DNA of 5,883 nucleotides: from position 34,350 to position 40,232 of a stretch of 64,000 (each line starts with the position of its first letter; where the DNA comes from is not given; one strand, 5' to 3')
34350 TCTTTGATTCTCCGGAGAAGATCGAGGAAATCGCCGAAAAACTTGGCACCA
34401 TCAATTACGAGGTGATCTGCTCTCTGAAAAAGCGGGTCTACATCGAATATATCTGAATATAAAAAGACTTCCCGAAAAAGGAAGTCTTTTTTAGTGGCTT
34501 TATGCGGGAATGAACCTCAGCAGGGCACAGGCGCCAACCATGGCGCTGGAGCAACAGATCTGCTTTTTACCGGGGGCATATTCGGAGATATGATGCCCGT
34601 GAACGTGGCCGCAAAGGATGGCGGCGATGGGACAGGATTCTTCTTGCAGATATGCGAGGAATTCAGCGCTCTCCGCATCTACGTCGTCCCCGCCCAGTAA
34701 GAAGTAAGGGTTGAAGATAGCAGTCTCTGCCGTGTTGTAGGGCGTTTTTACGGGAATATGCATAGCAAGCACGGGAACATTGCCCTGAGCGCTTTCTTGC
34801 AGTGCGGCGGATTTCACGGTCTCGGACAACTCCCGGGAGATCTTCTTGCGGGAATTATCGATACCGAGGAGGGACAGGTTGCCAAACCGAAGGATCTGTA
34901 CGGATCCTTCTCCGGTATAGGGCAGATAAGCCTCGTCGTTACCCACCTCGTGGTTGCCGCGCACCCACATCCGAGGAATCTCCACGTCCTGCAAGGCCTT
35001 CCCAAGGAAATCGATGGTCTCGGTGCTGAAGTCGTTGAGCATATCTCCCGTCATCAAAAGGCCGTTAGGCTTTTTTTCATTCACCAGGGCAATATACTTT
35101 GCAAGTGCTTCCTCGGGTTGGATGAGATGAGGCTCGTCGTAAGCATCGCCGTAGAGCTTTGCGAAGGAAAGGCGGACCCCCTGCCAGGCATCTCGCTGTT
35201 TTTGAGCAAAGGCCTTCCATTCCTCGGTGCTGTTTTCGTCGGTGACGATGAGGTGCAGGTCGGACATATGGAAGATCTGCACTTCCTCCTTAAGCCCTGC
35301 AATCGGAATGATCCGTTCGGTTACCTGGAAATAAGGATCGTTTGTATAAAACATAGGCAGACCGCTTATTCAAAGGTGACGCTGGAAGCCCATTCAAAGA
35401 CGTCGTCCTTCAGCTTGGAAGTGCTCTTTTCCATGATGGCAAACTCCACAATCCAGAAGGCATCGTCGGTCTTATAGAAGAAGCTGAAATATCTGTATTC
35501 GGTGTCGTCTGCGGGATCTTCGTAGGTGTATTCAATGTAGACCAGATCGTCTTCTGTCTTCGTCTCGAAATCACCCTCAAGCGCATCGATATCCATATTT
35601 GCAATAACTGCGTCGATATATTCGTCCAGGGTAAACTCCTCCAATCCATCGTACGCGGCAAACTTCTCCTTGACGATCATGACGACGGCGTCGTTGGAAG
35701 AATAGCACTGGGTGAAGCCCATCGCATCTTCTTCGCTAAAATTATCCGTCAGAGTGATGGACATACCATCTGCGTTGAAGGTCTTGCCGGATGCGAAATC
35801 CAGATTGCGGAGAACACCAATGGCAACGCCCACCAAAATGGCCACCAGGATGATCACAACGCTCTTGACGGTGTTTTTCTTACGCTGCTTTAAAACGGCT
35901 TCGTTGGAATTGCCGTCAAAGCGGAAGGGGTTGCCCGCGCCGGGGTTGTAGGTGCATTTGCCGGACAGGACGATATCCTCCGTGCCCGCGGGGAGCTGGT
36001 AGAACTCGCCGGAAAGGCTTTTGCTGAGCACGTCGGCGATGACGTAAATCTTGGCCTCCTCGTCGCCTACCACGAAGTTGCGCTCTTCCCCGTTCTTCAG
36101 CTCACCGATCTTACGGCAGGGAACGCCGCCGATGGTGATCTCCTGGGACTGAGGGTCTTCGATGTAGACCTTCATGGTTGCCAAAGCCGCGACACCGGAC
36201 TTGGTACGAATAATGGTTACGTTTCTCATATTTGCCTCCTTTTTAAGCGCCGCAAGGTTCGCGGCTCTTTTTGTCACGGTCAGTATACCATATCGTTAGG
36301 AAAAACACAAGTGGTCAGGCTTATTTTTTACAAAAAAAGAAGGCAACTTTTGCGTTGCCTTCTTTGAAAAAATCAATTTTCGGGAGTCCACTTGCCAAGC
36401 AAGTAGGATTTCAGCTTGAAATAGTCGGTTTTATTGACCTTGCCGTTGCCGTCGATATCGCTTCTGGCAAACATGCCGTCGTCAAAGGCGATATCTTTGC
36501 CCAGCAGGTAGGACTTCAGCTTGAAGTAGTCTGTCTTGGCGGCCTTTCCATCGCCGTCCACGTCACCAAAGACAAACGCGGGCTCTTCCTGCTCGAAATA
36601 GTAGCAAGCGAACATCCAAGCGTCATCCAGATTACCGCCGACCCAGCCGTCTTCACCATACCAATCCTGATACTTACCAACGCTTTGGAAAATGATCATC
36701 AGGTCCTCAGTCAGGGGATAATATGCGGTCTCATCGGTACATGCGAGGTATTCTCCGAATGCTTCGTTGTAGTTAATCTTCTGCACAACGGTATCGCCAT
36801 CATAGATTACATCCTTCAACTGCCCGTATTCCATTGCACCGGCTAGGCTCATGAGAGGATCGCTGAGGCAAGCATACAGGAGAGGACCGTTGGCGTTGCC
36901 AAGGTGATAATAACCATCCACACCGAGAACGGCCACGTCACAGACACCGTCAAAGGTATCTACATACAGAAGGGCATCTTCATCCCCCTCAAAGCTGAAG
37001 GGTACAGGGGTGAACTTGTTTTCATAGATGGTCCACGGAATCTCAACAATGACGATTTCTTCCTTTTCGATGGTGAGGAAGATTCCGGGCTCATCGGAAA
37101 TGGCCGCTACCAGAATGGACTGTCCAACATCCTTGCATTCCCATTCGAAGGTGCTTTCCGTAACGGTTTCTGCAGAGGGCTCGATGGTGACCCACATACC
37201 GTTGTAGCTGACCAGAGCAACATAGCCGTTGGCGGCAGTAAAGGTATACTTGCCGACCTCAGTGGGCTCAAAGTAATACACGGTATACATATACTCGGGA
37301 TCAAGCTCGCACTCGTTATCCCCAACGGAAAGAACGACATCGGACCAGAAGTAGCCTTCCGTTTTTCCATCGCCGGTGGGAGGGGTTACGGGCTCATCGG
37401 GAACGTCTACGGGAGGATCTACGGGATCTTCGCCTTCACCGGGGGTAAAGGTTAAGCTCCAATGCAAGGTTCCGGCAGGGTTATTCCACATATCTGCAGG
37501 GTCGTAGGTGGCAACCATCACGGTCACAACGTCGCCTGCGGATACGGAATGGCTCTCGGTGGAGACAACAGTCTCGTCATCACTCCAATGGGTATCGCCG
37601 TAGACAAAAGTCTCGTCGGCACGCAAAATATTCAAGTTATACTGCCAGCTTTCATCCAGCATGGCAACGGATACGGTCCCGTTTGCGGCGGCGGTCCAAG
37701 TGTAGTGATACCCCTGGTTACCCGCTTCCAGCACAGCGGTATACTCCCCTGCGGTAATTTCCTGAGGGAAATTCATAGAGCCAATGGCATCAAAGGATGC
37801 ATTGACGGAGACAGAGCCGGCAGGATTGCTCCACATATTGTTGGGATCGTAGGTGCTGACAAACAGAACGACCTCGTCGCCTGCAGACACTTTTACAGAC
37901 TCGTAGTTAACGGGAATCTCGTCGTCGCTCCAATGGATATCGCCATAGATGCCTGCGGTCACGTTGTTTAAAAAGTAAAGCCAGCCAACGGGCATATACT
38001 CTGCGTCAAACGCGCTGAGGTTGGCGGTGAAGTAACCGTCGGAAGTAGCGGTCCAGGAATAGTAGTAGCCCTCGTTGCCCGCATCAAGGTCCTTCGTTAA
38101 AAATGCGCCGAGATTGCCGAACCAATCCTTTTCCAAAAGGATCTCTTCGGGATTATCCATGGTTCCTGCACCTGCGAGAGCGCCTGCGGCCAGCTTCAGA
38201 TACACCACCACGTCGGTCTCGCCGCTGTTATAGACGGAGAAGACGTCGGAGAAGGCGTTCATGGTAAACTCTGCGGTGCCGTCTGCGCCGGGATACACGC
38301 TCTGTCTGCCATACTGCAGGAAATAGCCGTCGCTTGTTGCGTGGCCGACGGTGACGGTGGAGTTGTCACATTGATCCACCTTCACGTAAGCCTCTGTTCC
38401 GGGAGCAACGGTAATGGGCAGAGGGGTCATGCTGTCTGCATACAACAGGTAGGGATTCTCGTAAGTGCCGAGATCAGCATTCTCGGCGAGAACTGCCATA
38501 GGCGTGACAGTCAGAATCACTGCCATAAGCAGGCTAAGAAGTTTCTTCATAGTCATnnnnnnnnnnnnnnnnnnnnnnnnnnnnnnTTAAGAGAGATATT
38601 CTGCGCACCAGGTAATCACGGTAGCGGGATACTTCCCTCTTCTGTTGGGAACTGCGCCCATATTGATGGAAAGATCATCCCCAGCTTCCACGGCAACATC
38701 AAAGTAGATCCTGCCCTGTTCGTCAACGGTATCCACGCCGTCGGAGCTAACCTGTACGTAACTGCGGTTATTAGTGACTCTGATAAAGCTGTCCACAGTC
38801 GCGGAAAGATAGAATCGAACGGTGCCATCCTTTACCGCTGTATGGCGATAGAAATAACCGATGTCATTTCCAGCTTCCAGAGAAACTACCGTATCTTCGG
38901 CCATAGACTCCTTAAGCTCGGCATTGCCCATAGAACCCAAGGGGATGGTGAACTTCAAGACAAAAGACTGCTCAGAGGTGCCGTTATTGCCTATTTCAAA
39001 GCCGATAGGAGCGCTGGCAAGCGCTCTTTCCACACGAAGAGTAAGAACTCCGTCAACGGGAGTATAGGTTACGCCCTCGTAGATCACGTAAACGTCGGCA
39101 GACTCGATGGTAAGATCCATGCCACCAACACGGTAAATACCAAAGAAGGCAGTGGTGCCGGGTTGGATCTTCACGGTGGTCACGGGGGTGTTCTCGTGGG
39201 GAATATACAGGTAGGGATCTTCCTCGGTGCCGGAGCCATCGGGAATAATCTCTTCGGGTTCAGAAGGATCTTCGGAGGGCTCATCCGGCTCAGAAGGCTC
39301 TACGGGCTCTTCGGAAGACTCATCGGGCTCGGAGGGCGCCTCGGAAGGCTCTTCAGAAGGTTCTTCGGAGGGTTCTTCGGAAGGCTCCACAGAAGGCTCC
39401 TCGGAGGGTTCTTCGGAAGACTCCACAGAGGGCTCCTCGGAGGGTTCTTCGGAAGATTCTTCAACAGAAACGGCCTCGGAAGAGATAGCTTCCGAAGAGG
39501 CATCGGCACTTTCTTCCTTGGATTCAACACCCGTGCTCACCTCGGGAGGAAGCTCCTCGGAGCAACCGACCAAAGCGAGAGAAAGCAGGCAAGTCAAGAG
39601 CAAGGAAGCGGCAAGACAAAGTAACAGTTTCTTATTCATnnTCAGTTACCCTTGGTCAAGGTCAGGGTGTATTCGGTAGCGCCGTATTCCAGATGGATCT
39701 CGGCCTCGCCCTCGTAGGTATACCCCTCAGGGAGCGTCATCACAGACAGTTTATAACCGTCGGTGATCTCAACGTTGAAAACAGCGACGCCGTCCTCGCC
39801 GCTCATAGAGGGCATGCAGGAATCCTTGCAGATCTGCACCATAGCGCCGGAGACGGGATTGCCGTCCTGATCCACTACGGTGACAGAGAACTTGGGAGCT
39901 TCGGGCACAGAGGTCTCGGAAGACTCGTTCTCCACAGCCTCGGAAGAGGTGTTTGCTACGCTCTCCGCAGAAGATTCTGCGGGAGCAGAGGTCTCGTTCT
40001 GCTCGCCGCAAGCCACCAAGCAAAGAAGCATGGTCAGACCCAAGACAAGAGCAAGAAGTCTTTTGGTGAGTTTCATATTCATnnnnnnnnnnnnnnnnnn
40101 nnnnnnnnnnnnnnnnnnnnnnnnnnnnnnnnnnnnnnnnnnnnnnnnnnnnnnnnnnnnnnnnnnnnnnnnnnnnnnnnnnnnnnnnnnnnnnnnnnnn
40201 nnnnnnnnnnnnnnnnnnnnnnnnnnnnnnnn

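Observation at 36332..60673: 24-kb, 14-gene co-directional operon combining a giant S8 surface protease, an Opp-type importer and a family of modular lipoproteins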

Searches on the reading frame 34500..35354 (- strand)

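Call 22: search_protein_families(library=ncbifam, proteins=[window:34500-35354:-], max_evalue=0.001)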
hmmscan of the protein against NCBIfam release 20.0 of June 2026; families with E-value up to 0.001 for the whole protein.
window:34500-35354:- (284 aa): 3 families
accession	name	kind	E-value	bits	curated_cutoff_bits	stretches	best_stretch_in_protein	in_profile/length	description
TIGR03729.1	acc_ester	subfamily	7.1e-08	32.1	148.25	1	78-140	15-76/239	putative phosphoesterase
NF008359.0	PRK11148.1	equivalog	0.00018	21.1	225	0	96-137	56-97/275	3',5'-cyclic-AMP phosphodiesterase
TIGR04123.1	P_estr_lig_assc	hypoth_equivalog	0.00065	19.2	150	0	82-149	51-121/207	ligase-associated DNA damage response endonuclease PdeM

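Call 23: search_protein_families(library=pfam, proteins=[window:34500-35354:-], max_evalue=0.001)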
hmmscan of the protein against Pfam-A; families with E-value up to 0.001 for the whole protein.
window:34500-35354:- (284 aa): 1 family
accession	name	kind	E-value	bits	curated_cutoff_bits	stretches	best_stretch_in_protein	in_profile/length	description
PF00149.33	Metallophos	-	5e-09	37.3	21.5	1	27-252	3-189/191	Calcineurin-like phosphoesterase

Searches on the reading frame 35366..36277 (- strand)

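Call 22: search_protein_families(library=ncbifam, proteins=[window:35366-36277:-], max_evalue=0.001)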
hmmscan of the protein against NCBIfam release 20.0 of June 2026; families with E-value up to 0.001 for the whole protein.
window:35366-36277:- (303 aa): 0 families

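Call 23: search_protein_families(library=pfam, proteins=[window:35366-36277:-], max_evalue=0.001)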
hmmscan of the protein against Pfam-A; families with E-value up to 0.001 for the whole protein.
window:35366-36277:- (303 aa): 0 families

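Call 67: search_protein_families(library=pfam, proteins=[window:35366-36277:-], max_evalue=5)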
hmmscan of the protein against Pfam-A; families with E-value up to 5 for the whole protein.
window:35366-36277:- (303 aa): 1 family
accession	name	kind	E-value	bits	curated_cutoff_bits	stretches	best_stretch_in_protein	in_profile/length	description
PF09716.15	ETRAMP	-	0.13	12.7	29.1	1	130-155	48-73/81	Malarial early transcribed membrane protein (ETRAMP)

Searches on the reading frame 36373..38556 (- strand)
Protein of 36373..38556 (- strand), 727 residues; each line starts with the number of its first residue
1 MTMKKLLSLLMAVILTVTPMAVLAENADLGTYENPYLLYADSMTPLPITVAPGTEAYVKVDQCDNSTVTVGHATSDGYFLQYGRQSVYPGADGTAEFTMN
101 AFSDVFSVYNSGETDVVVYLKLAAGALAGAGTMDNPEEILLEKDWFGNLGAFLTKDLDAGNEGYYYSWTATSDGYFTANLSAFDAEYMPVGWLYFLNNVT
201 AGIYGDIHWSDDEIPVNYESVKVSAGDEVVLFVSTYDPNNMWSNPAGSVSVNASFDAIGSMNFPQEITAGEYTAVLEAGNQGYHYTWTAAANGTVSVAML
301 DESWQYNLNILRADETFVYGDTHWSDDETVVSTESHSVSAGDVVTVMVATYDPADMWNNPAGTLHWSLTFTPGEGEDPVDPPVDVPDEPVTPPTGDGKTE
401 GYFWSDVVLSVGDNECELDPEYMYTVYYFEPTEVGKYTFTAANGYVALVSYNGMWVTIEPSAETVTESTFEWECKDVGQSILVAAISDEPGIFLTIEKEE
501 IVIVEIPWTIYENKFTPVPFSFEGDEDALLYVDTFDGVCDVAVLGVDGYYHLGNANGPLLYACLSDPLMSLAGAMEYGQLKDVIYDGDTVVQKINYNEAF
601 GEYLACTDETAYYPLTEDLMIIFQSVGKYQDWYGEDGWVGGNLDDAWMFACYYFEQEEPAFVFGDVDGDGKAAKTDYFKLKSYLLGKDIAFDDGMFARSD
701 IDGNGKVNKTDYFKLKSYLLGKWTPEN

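Call 5: search_protein_families(library=pfam, proteins=[window:36373-38556:-], max_evalue=0.01)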
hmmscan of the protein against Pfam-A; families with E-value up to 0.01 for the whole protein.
window:36373-38556:- (727 aa): 1 family
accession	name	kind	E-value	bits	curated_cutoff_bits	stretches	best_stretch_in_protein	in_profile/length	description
PF00404.24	Dockerin_1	-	2e-09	37.9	22.9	1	664-720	2-57/57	Dockerin type I domain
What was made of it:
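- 36373..38556 (-): g14: secreted 727-aa protein with repeated jelly-roll-like units, the 'GYYH...WxxCYY' module and a C-terminal dockerin. Dockerin_1 37.9 bits (call 5).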

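Call 10: search_protein_families(library=ncbifam, proteins=[window:36373-38556:-], max_evalue=0.01)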
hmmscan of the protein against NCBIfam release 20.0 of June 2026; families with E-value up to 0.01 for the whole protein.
window:36373-38556:- (727 aa): 1 family
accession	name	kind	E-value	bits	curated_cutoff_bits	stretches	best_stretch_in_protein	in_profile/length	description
NF049990.1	CellobisidaseCelK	equivalog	2.1e-09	36.1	1700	1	632-721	797-884/889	cellulose 1,4-beta-cellobiosidase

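Call 67: search_protein_families(library=pfam, proteins=[window:36373-38556:-], max_evalue=5)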
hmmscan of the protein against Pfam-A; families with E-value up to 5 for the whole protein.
window:36373-38556:- (727 aa): 3 families
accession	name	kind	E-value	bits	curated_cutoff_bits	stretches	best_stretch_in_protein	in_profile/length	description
PF00404.24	Dockerin_1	-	2e-09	37.9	22.9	1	664-720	2-57/57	Dockerin type I domain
PF09134.16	Invasin_D3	-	0.093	13.7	33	1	244-295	34-86/98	Invasin, domain 3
PF00036.39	EF-hand_1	-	1.1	9.4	25.4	1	695-712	5-22/29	EF hand domain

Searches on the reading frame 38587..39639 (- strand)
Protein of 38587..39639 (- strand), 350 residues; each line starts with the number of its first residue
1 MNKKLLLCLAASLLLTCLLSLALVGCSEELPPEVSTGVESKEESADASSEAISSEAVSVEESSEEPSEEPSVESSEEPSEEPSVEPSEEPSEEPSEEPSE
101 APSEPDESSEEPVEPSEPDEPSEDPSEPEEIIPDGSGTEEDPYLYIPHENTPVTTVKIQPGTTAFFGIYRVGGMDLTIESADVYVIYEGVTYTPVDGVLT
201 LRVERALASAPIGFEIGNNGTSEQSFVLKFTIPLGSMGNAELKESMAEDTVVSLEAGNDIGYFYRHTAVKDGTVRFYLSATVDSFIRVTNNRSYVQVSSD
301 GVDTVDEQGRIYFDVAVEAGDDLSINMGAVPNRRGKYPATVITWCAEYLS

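Call 5: search_protein_families(library=pfam, proteins=[window:38587-39639:-], max_evalue=0.01)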
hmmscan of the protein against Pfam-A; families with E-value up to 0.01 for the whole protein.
window:38587-39639:- (350 aa): 1 family
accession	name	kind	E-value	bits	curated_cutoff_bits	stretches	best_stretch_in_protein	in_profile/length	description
PF04886.17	PT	-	5.9e-05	23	26.2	1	69-104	1-36/36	PT disordered repeat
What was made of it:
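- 38587..39639 (-): g13: 350-aa lipoprotein with a long acidic Ser/Glu/Pro linker and a jelly-roll-like C-terminal part. PT repeat hit (call 5).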

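Call 10: search_protein_families(library=ncbifam, proteins=[window:38587-39639:-], max_evalue=0.01)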
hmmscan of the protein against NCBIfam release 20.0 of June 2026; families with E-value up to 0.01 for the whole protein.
window:38587-39639:- (350 aa): 1 family
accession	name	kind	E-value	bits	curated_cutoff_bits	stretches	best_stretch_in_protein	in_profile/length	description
NF041620.1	MXAN_5187_fam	hypoth_equivalog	0.00028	20.7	200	1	5-128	308-434/601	MXAN_5187 family protein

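Call 67: search_protein_families(library=pfam, proteins=[window:38587-39639:-], max_evalue=5)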
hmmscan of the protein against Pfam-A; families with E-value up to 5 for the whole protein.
window:38587-39639:- (350 aa): 3 families
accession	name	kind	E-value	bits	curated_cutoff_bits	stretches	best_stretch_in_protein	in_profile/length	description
PF04886.17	PT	-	5.9e-05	23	26.2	1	69-104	1-36/36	PT disordered repeat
PF22251.1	PFF1_TM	-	0.13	12.2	32.3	1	21-115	113-201/300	Vacuolar membrane protease, transmembrane domain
PF01080.22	Presenilin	-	1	8.5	34.3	1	39-118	236-315/408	Presenilin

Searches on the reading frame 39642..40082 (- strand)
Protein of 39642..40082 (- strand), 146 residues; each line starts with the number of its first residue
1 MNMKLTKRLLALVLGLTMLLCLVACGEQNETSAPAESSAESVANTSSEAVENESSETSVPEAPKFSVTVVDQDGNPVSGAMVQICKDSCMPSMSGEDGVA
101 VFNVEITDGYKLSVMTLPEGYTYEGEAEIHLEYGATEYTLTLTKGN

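Call 5: search_protein_families(library=pfam, proteins=[window:39642-40082:-], max_evalue=0.01)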
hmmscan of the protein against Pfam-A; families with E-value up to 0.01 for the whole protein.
window:39642-40082:- (146 aa): 3 families
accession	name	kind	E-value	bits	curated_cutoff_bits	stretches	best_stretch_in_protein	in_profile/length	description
PF24107.1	DUF7382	-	6.8e-05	23.1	27.4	1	64-88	21-45/65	Domain of unknown function (DUF7382)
PF13620.12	CarboxypepD_reg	-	0.0035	18.1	32.3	1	66-133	3-71/82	Carboxypeptidase regulatory-like domain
PF02369.22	Big_1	-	0.0074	16.8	34.9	0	64-88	20-44/93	Bacterial Ig-like domain (group 1)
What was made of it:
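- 39642..40082 (-): g12: 146-aa lipoprotein with one Ig-like/CarboxypepD_reg-like beta-sandwich. Weak DUF7382, CarboxypepD_reg and Big_1 hits (call 5).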

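Call 10: search_protein_families(library=ncbifam, proteins=[window:39642-40082:-], max_evalue=0.01)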
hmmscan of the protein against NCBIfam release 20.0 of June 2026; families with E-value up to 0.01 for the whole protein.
window:39642-40082:- (146 aa): 9 families
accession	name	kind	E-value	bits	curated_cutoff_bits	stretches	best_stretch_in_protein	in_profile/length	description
NF040528.1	SP_0198_lipo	equivalog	0.00012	22.1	100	1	7-59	1-51/144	SP_0198 family lipoprotein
NF053532.1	lipo_SCO4651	subfamily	0.0011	18.7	65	1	11-96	5-91/277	SCO4651 family lipoprotein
NF011844.0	PRK15316.1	equivalog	0.0035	14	3870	1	16-95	2118-2194/2683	RatA-like protein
NF058647.1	lipo_LytA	equivalog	0.0039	17.4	110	1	13-109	6-97/107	acidic lipoprotein LytA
NF045774.1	cytochro_C551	exception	0.0051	16.8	118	1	7-51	3-46/110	cytochrome c551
NF052551.1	EnvBioLpgNMYCTU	equivalog_domain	0.0062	15.9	250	1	7-71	2-62/227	envelope biogenesis lipoprotein LpqN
NF041193.1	lipo_SP0191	subfamily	0.0082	16.2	75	0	12-56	5-49/190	SP0191 family lipoprotein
NF041057.1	Rcas_1661_fam_Se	equivalog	0.0082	15.7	190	1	16-76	3-61/247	Rcas_1661 family thioredoxin-like (seleno)lipoprotein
NF037950.1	spanin2_1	subfamily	0.0092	16.3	100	0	3-51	1-51/130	bacteriophage spanin2 family protein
